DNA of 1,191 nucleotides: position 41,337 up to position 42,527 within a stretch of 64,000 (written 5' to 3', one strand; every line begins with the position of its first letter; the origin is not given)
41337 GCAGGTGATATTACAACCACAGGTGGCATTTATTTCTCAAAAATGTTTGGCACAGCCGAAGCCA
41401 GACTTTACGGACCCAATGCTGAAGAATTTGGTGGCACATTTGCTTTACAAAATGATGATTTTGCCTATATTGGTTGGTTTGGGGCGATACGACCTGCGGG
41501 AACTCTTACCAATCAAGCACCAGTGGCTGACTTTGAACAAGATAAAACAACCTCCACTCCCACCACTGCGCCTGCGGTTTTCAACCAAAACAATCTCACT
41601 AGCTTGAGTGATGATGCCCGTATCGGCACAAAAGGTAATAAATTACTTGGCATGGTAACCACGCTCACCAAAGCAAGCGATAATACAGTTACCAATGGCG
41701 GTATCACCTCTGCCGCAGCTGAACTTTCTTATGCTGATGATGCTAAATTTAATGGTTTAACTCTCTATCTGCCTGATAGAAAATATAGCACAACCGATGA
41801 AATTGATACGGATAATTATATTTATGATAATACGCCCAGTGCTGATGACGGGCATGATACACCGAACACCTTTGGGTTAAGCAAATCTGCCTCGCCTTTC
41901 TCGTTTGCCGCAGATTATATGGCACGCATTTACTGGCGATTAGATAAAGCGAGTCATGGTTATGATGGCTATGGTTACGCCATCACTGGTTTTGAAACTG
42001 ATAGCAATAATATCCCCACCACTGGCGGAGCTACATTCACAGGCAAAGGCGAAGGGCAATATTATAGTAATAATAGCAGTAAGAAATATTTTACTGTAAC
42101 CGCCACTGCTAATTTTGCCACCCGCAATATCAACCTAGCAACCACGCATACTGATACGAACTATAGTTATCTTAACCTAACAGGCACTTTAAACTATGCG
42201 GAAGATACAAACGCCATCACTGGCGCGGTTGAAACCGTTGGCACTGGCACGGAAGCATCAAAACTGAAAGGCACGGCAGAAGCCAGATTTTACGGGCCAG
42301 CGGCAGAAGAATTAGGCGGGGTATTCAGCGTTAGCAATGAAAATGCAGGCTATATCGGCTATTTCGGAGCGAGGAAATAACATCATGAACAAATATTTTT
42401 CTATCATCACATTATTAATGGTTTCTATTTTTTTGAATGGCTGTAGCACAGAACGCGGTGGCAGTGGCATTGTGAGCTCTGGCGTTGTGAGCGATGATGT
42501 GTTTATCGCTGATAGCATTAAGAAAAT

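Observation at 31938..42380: Two distinct module types in fixed N-to-C order in all four giant genes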

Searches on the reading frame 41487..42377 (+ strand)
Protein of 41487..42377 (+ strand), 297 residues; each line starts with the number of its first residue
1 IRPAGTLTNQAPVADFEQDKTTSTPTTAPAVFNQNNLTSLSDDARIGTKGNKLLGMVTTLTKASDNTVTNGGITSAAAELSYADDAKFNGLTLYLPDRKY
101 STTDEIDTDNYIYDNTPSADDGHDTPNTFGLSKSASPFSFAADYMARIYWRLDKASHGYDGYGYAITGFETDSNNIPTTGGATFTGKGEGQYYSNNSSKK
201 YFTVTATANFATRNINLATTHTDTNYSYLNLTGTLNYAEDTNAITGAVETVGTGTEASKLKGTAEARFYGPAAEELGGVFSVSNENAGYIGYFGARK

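Call 23: find_homologous_proteins(query=A2, max_evalue=0.00001)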
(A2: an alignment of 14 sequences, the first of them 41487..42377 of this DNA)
Query A2 (14 sequences) (297 aa, profile of the alignment): 26 proteins with E <= 0.00001 among 8000 candidates.
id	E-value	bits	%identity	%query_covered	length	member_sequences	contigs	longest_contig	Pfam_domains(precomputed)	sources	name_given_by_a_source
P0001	8.6e-125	434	40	91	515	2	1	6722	PF01298.25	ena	-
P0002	1.3e-120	421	34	95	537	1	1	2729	PF01298.25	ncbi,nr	ncbi:MAG: transferrin-binding protein-like solute binding protein, partial [Alphaproteobacteria bact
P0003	7.7e-107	375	78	92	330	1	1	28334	PF01298.25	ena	-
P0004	5.4e-90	320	36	100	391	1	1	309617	PF01298.25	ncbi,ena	-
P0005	1.0e-34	139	27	56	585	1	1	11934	PF01298.25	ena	-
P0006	1.6e-23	102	35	54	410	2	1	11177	PF01298.25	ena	-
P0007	8.8e-22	96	39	55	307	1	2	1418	PF01298.25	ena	-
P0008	1.1e-21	96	44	39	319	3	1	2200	PF01298.25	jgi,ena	-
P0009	4.4e-20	91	34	56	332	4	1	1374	PF01298.25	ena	-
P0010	5.8e-19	87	35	58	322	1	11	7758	PF01298.25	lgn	-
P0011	5.9e-19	87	36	55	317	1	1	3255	PF01298.25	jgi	jgi:hypothetical protein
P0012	5.7e-18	84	32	55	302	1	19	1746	PF01298.25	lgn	-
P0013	9.2e-18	83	37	56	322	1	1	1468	PF01298.25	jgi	jgi:hypothetical protein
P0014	2.7e-17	81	39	32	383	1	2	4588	PF01298.25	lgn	-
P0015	5.7e-17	80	32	55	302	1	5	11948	PF01298.25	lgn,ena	-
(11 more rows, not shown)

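Call 24: find_encoding_contigs(protein=P0004, flank=10000, max_places=3)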
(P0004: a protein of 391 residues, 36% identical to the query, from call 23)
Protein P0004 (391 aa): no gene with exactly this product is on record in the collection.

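Call 25: find_encoding_contigs(protein=P0003, flank=10000, max_places=3)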
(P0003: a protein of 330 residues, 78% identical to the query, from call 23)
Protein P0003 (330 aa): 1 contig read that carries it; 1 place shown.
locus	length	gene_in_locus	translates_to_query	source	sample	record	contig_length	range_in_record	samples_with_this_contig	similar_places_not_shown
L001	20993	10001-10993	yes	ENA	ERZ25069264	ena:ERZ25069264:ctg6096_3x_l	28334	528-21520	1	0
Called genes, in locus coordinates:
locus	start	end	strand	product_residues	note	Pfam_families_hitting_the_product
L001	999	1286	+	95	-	-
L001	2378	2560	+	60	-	-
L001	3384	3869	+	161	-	-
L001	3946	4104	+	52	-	-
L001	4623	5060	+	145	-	-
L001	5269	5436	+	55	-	-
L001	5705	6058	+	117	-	-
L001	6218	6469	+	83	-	-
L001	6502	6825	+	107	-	-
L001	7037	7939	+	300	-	PF01298:TbpB_B_D (weak)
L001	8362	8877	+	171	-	-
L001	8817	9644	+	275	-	PF01298:TbpB_B_D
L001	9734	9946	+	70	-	-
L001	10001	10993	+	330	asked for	PF01298:TbpB_B_D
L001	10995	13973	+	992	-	PF01298:TbpB_B_D (faint)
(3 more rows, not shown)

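Call 28: find_related_loci(query=A3, collection=genome_contigs, flank=10000)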
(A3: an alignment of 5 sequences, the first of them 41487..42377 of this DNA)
Query A3 (297 aa) in genome_contigs; peptide patterns used: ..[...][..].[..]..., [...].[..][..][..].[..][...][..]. (x = any residue, [..] = any of these).
99 stretches matched a pattern; 17 encode a relative of the query (tblastn E <= 1e-3); 15 distinct loci.
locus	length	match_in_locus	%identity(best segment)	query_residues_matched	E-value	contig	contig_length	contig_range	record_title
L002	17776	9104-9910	56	29-297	2e-85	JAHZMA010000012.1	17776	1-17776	MAG: Alphaproteobacteria bacterium isolate X_S6_bin.7 k141_81312, whole genome shotgun sequence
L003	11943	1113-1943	49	28-295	2e-66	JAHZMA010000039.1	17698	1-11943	MAG: Alphaproteobacteria bacterium isolate X_S6_bin.7 k141_261348, whole genome shotgun sequence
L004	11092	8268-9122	43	29-297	3e-54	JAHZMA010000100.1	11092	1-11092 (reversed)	MAG: Alphaproteobacteria bacterium isolate X_S6_bin.7 k141_604124, whole genome shotgun sequence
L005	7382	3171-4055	45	22-297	3e-54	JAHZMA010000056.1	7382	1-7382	MAG: Alphaproteobacteria bacterium isolate X_S6_bin.7 k141_346389, whole genome shotgun sequence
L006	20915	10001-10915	40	17-297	2e-50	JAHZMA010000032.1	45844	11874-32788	MAG: Alphaproteobacteria bacterium isolate X_S6_bin.7 k141_226735, whole genome shotgun sequence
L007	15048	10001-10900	41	28-297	6e-48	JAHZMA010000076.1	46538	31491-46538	MAG: Alphaproteobacteria bacterium isolate X_S6_bin.7 k141_465335, whole genome shotgun sequence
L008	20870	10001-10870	38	22-297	5e-46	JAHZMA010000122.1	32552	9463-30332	MAG: Alphaproteobacteria bacterium isolate X_S6_bin.7 k141_780862, whole genome shotgun sequence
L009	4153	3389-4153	39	16-265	2e-35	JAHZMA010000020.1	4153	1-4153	MAG: Alphaproteobacteria bacterium isolate X_S6_bin.7 k141_153475, whole genome shotgun sequence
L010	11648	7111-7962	36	27-297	5e-32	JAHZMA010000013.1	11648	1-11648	MAG: Alphaproteobacteria bacterium isolate X_S6_bin.7 k141_87922, whole genome shotgun sequence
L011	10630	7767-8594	40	29-296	6e-40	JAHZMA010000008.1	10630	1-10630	MAG: Alphaproteobacteria bacterium isolate X_S6_bin.7 k141_57898, whole genome shotgun sequence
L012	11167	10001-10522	42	129-297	6e-28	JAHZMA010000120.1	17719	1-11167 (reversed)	MAG: Alphaproteobacteria bacterium isolate X_S6_bin.7 k141_742982, whole genome shotgun sequence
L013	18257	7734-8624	32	27-297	2e-26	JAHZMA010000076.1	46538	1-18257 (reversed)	MAG: Alphaproteobacteria bacterium isolate X_S6_bin.7 k141_465335, whole genome shotgun sequence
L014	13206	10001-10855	29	24-297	1e-21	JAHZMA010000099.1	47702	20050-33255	MAG: Alphaproteobacteria bacterium isolate X_S6_bin.7 k141_603930, whole genome shotgun sequence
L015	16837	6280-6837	38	134-297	5e-20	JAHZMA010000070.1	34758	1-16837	MAG: Alphaproteobacteria bacterium isolate X_S6_bin.7 k141_439182, whole genome shotgun sequence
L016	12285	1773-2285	35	133-295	9e-18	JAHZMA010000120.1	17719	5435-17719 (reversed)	MAG: Alphaproteobacteria bacterium isolate X_S6_bin.7 k141_742982, whole genome shotgun sequence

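Call 36: search_solved_structures(query=A2, max_evalue=1, show_alignments=1)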
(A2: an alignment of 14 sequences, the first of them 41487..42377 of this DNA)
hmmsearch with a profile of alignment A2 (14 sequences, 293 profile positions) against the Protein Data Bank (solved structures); distinct sequences matched with E-value up to 1: 8.
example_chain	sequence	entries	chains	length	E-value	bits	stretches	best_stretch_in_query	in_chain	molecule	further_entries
4qq1_A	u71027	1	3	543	0.00055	22.9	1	199-281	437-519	Transferrin-binding protein 2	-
5kkx_A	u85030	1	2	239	0.0033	20.4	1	84-286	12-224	TbpB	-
7n88_A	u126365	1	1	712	0.02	17.8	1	158-278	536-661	Lactoferrin-binding protein B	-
4o49_A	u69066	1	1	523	0.081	15.8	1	174-282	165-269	Outer membrane protein; transferrin-binding protein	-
8glo_A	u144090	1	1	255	0.15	15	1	240-288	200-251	Hemophilin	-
3pqs_A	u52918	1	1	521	0.25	14.2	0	174-282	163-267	transferrin-binding protein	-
4o3z_A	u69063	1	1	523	0.25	14.2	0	174-282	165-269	Outer membrane protein; transferrin-binding protein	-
4o3y_A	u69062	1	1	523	0.44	13.4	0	174-282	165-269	Outer membrane protein; transferrin-binding protein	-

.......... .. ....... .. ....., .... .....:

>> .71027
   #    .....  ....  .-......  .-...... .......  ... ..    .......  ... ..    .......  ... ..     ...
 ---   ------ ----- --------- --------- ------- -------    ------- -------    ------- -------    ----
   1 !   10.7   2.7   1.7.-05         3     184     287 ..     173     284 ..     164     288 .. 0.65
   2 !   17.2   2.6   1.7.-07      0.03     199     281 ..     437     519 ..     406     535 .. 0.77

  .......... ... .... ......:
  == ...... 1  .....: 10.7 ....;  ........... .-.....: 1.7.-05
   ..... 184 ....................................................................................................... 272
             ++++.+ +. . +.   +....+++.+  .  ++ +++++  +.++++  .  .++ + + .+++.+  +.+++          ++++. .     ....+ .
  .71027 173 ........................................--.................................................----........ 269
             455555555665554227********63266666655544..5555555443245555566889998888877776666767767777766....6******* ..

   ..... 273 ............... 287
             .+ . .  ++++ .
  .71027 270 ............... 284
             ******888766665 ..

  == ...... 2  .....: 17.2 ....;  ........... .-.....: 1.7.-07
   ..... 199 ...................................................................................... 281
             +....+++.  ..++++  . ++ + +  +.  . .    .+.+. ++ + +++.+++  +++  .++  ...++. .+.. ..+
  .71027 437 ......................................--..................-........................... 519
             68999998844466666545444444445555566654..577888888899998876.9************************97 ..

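Call 38: search_protein_families(library=pfam, proteins=[L002:10008-13865:+, L004:6068-8068:+, L004:4804-6036:+, L007:5999-7483:-, L007:1447-6006:-, L015:7132-9714:-, L012:3942-5456:-, L016:4516-6009:+, L006:4202-5374:-, L008:6601-7674:+], max_evalue=0.001)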
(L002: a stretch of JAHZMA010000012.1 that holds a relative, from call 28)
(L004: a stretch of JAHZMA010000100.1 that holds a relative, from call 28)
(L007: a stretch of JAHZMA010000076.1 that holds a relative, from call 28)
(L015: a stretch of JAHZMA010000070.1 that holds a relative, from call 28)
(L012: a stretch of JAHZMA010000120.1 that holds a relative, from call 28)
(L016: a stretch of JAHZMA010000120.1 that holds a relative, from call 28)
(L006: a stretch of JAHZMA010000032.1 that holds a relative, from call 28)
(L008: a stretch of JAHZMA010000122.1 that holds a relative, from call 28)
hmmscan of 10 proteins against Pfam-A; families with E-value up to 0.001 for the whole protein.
L002:10008-13865:+ (1286 aa): 3 families
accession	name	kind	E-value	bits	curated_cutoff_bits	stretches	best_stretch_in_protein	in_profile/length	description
PF13395.12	HNH_4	-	1.8e-21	76.3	22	1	630-683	1-54/54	HNH endonuclease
PF18541.7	RuvC_III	-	1.2e-20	74.7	26.2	1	729-946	4-168/179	RuvC endonuclease subdomain 3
PF18470.6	Cas9_a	-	5.7e-10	39.7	26.9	1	307-480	15-196/221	Cas9 alpha-helical lobe domain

L004:6068-8068:+ (667 aa): 2 families
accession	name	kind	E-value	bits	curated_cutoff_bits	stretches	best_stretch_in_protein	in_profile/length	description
PF00501.34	AMP-binding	-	7.4e-43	147.2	29.9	1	103-483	7-374/384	AMP-binding enzyme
PF13193.12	AMP-binding_C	-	1.3e-09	39.3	24.5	1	554-627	5-76/76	AMP-binding enzyme C-terminal domain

L004:4804-6036:+ (411 aa): 2 families
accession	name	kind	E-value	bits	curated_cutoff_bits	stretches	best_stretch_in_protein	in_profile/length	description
PF00108.29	Thiolase_N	-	1.8e-78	264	26.4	1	12-274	2-259/260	Thiolase, N-terminal domain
PF02803.24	Thiolase_C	-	9.5e-43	145.2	27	1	285-409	3-122/123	Thiolase, C-terminal domain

L007:5999-7483:- (495 aa): 11 families
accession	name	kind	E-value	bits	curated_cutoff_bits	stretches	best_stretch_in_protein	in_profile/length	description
PF14691.11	Fer4_20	-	1.9e-37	128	25.8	1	29-140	1-112/113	Dihydroprymidine dehydrogenase domain II, 4Fe-4S cluster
PF07992.20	Pyr_redox_2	-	1.3e-24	87.6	26.1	1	155-477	3-291/291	Pyridine nucleotide-disulphide oxidoreductase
PF13450.12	NAD_binding_8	-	4e-08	33.8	21.9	1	157-190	1-34/68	NAD(P)-binding Rossmann-like domain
PF13738.12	Pyr_redox_3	-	6e-08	32.7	30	0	157-181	2-27/305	Pyridine nucleotide-disulphide oxidoreductase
PF00070.33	Pyr_redox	-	5.1e-07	30.5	22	0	295-348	1-57/82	Pyridine nucleotide-disulphide oxidoreductase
PF01593.30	Amino_oxidase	-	3.9e-05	23.6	19.8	1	163-190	2-29/443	Flavin containing amine oxidoreductase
PF02826.25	2-Hacid_dh_C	-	4.3e-05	23.4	25.1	1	145-186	28-70/178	D-isomer specific 2-hydroxyacid dehydrogenase, NAD binding domain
PF01262.27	AlaDh_PNT_C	-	0.00018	21.5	23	0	155-183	31-59/214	Alanine dehydrogenase/PNT, C-terminal domain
PF12831.13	FAD_oxidored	-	0.00018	21.4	27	1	157-194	4-41/416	FAD dependent oxidoreductase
PF03486.20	HI0933_like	-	0.00019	21.4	50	0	155-188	3-36/244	HI0933-like protein Rossmann domain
PF01494.25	FAD_binding_3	-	0.00076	19.2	22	0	155-185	4-34/349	FAD binding domain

L007:1447-6006:- (1520 aa): 5 families
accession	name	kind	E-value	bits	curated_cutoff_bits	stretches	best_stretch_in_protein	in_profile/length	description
PF01645.23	Glu_synthase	-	2.6e-147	491.3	20.4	1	831-1194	6-368/369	Conserved region in glutamate synthase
PF00310.26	GATase_2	-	7.6e-142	473.4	19.9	1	37-458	1-419/420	Glutamine amidotransferases class-II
PF04898.20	Glu_syn_central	-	9.1e-93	311.1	22.8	1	487-769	2-277/277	Glutamate synthase central domain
PF01493.24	GXGXG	-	7.2e-74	247.9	32.5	1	1270-1452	1-182/190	GXGXG motif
PF01070.24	FMN_dh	-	8.2e-05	22.2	24.9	1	1051-1140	234-310/350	FMN-dependent dehydrogenase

L015:7132-9714:- (861 aa): 5 families
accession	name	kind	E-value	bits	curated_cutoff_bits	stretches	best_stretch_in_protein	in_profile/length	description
PF01580.24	FtsK_SpoIIIE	-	7.7e-70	235.2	24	1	506-694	2-221/221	FtsK/SpoIIIE family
PF17854.6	FtsK_alpha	-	4.4e-30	104.3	22.9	1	399-498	1-101/101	FtsK alpha domain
PF09397.16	FtsK_gamma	-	3e-26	91.4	30.6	1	797-856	3-62/63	Ftsk gamma domain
PF13491.11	FtsK_4TM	-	2.7e-20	73.2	23.1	1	39-193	6-152/171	4TM region of DNA translocase FtsK/SpoIIIE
PF01935.23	DUF87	-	0.00079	20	23.2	0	536-582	15-60/220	Helicase HerA, central domain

L012:3942-5456:- (505 aa): 0 families

L016:4516-6009:+ (498 aa): 1 family
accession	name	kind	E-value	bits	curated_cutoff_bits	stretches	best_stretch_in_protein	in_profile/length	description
PF00171.27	Aldedh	-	6.3e-156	520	23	1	37-490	10-460/461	Aldehyde dehydrogenase family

L006:4202-5374:- (391 aa): 4 families
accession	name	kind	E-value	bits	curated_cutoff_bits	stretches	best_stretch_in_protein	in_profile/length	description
PF01053.26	Cys_Met_Meta_PP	-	8.6e-129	429.8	27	1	9-390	1-380/381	Cys/Met metabolism PLP-dependent enzyme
PF00155.27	Aminotran_1_2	-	2.9e-09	37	19.7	1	50-229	29-239/361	Aminotransferase class I and II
PF00266.25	Aminotran_5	-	1.4e-06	28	21.5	1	83-209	70-202/371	Aminotransferase class-V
PF02347.22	GDC-P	-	2.6e-05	23.7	26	1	82-207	136-257/429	Glycine cleavage system P-protein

L008:6601-7674:+ (358 aa): 4 families
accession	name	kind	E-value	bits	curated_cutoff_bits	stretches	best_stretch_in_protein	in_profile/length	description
PF00005.33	ABC_tran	-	4.2e-28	99.1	25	1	59-214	3-136/137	ABC transporter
PF13304.12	AAA_21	-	3.9e-07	30.9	27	0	184-246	235-299/304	AAA domain, putative AbiEii toxin, Type IV TA system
PF09818.15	ABC_ATPase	-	0.00023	20.7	23.2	0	185-246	156-217/283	P-loop domain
PF02463.25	SMC_N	-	0.00078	19.4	40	0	171-248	121-202/220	RecF/RecN/SMC N terminal domain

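Call 42: predict_structure(alignment_id=A2)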
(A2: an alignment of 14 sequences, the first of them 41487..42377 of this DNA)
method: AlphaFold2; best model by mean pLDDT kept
length: 297 residues; sequences in the alignment: 14
mean_pLDDT: 86.9   pTM: 0.85
mean pLDDT of the five models: 86.9, 85.7, 85.3, 83.3, 82.5
residues with pLDDT >= 90: 203; 70-90: 62; 50-70: 8; < 50: 24
segments of 3 or more residues with pLDDT < 50: 1-24
pLDDT, mean of each block of 10 residues (from residue 1): 30 35 60 89 90 94 88 88 93 92 83 91 87 92 95 84 96 95 98 88 98 98 93 96 97 76 97 97 93 98
secondary structure, 60 per line:
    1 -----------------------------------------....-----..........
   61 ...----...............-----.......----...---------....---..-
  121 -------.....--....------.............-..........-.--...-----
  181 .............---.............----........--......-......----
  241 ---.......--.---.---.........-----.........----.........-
elements in order: H42-45 E51-63 E68-82 E88-94 E99-101 E111-114 E128-132 H135-138 E145-154 E159-168 E181-193 E197-209 E214-221 H224-229 E231-236 E244-250 E261-269 E275-283 E288-296

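Call 46: fold_search(model_id=the predicted structure, library=pdb)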
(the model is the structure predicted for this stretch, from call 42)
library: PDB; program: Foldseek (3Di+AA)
matches with E <= 10: 546; with E <= 0.001: 96
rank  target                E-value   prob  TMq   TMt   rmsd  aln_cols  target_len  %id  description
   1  4o4u_D                1.8e-09  1.00  0.38  0.23  19.8       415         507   12  Crystal structure of the vaccine antigen Transferrin Binding Protein B (TbpB) mutant Trp-176-Ala from Haemophilus para (released 2015-01-14)
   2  5kkx_B                2.2e-09  1.00  0.47  0.58   7.4       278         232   16  Crystal structure of a TbpB C-lobe mutant from Neisseria meningitidis M982 (released 2017-07-19)
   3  4o3w_A                3.2e-09  1.00  0.44  0.25  13.7       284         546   14  Crystal structure of the vaccine antigen Transferrin Binding Protein B (TbpB) mutant Tyr-63-Ala from Actinobacillus su (released 2015-01-14)
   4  4o4u_B                3.6e-09  1.00  0.38  0.23  20.3       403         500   13  Crystal structure of the vaccine antigen Transferrin Binding Protein B (TbpB) mutant Trp-176-Ala from Haemophilus para (released 2015-01-14)
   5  5kkx_A                4.4e-09  1.00  0.45  0.56   6.7       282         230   16  Crystal structure of a TbpB C-lobe mutant from Neisseria meningitidis M982 (released 2017-07-19)
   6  3ve1_A                5.4e-09  1.00  0.44  0.26  12.6       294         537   15  The 2.9 angstrom crystal structure of Transferrin binding protein B (TbpB) from serogroup B M982 Neisseria meningitidi (released 2012-02-22)
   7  4o4x_B                7.0e-09  1.00  0.44  0.27  12.3       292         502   14  Crystal structure of the vaccine antigen Transferrin Binding Protein B (TbpB) double mutant Tyr-167-Ala and Trp-176-Al (released 2015-01-14)
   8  4o3w_B                7.0e-09  1.00  0.37  0.21  17.7       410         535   12  Crystal structure of the vaccine antigen Transferrin Binding Protein B (TbpB) mutant Tyr-63-Ala from Actinobacillus su (released 2015-01-14)
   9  3v8u_A                7.8e-09  1.00  0.42  0.25  13.5       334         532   16  The crystal structure of transferrin binding protein B (TbpB) from Neisseria meningitidis serogroup B (released 2012-02-15)
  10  3hol                  7.8e-09  1.00  0.44  0.27  17.2       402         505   12  The Structure of Intact Ap-TbpB (N and C lobes) (released 2009-10-06)
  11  3ve2_A                9.1e-09  1.00  0.38  0.22  17.2       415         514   13  The 2.1 angstrom crystal structure of Transferrin binding protein B (TbpB) from serogroup B M982 Neisseria meningitidi (released 2012-02-22)
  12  4o3z                  9.1e-09  1.00  0.43  0.27  18.0       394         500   12  Crystal structure of the vaccine antigen Transferrin Binding Protein B (TbpB) mutant Tyr-95-Ala from Actinobacillus pleu (released 2015-01-14)
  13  9clt_B                9.1e-09  1.00  0.36  0.21  18.7       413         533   14  Transferrin Binding Protein A in complex with transferrin binding protein B and transferrin (iron bound to N lobe only (released 2026-03-11)
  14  9dc4_B                1.1e-08  1.00  0.43  0.25  15.4       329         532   16  Transferrin Binding Protein A in complex with transferrin binding protein B, transferrin and globular domain of TonB (released 2026-03-04)
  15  9yz4_B                1.5e-08  1.00  0.43  0.26  14.8       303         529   16  Neisseria gonorrhoeae Transferrin Binding Protein A in complex with Transferrin Binding Protein B and transferrin (iro (released 2026-03-04)
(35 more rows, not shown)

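Call 84: search_protein_families(library=ncbifam, proteins=[window:41487-42377:+], max_evalue=0.01)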
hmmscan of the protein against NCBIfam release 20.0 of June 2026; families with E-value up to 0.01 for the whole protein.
window:41487-42377:+ (297 aa): 1 family
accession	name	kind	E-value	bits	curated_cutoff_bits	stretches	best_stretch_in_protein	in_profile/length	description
NF041636.1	slam_lipo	equivalog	3e-07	30.8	80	1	166-297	36-154/154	Slam-dependent surface lipoprotein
